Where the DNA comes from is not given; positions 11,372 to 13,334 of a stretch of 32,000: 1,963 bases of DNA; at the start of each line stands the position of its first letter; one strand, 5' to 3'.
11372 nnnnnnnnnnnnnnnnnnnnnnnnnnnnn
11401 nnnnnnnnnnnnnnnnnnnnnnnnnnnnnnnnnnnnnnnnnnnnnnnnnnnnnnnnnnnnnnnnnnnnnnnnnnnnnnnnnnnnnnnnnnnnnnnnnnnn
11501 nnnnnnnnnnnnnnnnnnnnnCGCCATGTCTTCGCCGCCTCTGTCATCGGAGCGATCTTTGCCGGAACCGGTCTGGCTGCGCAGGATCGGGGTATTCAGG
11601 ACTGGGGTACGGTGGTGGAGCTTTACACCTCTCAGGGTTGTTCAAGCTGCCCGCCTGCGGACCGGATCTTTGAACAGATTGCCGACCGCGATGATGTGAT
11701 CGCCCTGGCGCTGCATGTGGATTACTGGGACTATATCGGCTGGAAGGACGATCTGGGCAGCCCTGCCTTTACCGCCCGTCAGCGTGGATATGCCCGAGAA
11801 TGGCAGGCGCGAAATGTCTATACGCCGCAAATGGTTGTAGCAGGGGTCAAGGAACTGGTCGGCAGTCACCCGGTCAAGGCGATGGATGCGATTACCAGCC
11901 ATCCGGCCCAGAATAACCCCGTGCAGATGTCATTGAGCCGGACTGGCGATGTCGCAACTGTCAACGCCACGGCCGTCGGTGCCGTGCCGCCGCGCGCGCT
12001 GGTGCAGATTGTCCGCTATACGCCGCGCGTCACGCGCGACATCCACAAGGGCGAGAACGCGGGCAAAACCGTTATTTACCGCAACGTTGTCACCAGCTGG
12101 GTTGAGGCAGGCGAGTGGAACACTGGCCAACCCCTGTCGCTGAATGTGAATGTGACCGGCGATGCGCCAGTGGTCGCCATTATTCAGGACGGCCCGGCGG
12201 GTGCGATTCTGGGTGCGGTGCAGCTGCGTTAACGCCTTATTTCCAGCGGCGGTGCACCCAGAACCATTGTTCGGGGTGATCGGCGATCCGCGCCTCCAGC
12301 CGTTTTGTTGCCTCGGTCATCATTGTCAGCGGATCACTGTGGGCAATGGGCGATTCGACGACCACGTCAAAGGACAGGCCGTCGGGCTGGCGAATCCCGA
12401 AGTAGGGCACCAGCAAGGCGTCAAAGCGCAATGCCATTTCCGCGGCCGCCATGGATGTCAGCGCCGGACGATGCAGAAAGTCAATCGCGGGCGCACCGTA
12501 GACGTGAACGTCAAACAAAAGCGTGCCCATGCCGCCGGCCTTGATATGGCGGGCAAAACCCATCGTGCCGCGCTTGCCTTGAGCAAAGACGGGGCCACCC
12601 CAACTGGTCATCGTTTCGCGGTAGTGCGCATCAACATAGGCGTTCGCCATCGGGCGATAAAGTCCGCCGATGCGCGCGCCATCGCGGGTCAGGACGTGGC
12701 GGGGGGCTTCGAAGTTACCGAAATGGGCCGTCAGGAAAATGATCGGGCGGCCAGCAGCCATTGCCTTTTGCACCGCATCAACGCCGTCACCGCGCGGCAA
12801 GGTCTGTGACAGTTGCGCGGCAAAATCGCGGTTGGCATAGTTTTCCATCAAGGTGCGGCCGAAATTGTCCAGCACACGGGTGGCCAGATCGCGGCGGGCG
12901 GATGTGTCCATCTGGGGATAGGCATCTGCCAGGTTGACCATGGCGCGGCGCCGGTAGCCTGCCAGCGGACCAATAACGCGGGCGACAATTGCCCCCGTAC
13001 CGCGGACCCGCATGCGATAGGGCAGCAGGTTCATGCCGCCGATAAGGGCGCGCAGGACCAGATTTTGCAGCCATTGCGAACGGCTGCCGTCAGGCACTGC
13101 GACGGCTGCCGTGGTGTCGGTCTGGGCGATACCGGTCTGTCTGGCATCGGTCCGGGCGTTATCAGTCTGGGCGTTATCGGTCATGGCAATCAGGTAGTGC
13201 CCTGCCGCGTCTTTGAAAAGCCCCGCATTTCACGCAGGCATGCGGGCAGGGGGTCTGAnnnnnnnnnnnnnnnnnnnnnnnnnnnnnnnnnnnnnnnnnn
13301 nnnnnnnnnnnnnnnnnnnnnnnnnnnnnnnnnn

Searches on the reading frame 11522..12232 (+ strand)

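Call 27: search_protein_families(library=pfam, proteins=[window:11522-12232:+], max_evalue=0.00001)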
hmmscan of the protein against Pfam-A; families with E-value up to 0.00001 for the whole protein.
window:11522-12232:+ (236 aa): 1 family
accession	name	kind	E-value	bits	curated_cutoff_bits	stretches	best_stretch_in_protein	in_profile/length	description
PF06764.17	DUF1223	-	1.4e-61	208.5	30.7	1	31-214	1-189/202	Protein of unknown function (DUF1223)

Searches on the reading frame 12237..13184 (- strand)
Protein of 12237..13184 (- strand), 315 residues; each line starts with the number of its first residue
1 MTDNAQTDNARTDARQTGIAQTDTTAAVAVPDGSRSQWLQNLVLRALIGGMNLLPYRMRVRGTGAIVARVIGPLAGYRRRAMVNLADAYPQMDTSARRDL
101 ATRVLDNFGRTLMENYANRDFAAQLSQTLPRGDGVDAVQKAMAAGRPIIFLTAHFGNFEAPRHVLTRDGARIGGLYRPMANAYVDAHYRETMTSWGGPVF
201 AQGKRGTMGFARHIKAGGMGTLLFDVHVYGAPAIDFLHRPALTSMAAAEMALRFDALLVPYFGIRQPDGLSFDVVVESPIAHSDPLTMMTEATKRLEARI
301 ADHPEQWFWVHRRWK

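Call 3: search_protein_families(library=pfam, proteins=[window:12237-13184:-], max_evalue=0.01)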
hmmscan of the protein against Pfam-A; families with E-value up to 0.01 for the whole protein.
window:12237-13184:- (315 aa): 1 family
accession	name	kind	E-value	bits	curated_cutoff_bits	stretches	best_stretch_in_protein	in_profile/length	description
PF03279.18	Lip_A_acyltrans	-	7.8e-35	120.9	22.3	1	38-315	17-294/295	Bacterial lipid A biosynthesis acyltransferase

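Call 4: search_protein_families(library=ncbifam, proteins=[window:12237-13184:-], max_evalue=0.01)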
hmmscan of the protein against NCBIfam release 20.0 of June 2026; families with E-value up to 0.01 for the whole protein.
window:12237-13184:- (315 aa): 17 families
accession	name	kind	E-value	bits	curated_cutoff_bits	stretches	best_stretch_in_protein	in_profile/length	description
NF005120.0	PRK06553.1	equivalog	5.1e-29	101.6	273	1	36-315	19-307/308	lipid A biosynthesis lauroyl acyltransferase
NF004190.0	PRK05645.1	equivalog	5.6e-22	78.2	377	1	51-315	16-285/295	lysophospholipid acyltransferase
NF005150.0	PRK06628.1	equivalog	1.5e-19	70.5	350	1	65-315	37-289/290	lipid A biosynthesis lauroyl acyltransferase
TIGR02207.1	lipid_A_htrB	subfamily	4.5e-19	68.9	297.8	1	38-315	13-292/303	LpxL/LpxP family Kdo(2)-lipid IV(A) lauroyl/palmitoleoyl acyltransferase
NF006270.0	PRK08419.1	equivalog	7.3e-19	68.2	248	1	77-315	43-289/298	lipid A biosynthesis lauroyl acyltransferase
NF005399.0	PRK06946.1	subfamily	1.8e-17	63.6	343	1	43-315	9-284/294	lipid A biosynthesis lauroyl acyltransferase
NF006507.0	PRK08943.1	subfamily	8.7e-17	61.1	337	1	47-311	33-301/322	lipid A biosynthesis (KDO)2-(lauroyl)-lipid IVA acyltransferase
NF006487.0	PRK08905.1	equivalog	1.5e-16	60.3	281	1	64-315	22-274/290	lysophospholipid acyltransferase family protein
NF006437.0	PRK08733.1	equivalog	1.6e-16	60.3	540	1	36-315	17-295/306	LpxL/LpxP family Kdo(2)-lipid IV(A) lauroyl/palmitoleoyl acyltransferase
TIGR02208.1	lipid_A_msbB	equivalog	8.3e-16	58.1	336.05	1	47-312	23-292/305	lauroyl-Kdo(2)-lipid IV(A) myristoyltransferase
NF004191.0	PRK05646.1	equivalog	3.1e-15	56.1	491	1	51-315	28-296/310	lipid A biosynthesis lauroyl acyltransferase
NF005340.0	PRK06860.1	subfamily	5.8e-14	52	398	1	38-315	19-298/309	lipid A biosynthesis lauroyl acyltransferase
NF006438.0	PRK08734.1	equivalog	7.7e-12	44.8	363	1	79-314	45-285/305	lauroyl acyltransferase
NF005919.0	PRK07920.1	equivalog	6.3e-10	38.6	209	1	52-314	23-293/311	phosphatidylinositol mannoside acyltransferase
NF006432.0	PRK08706.1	equivalog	2.3e-09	36.9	384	1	76-315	36-279/289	lipid A biosynthesis lauroyl acyltransferase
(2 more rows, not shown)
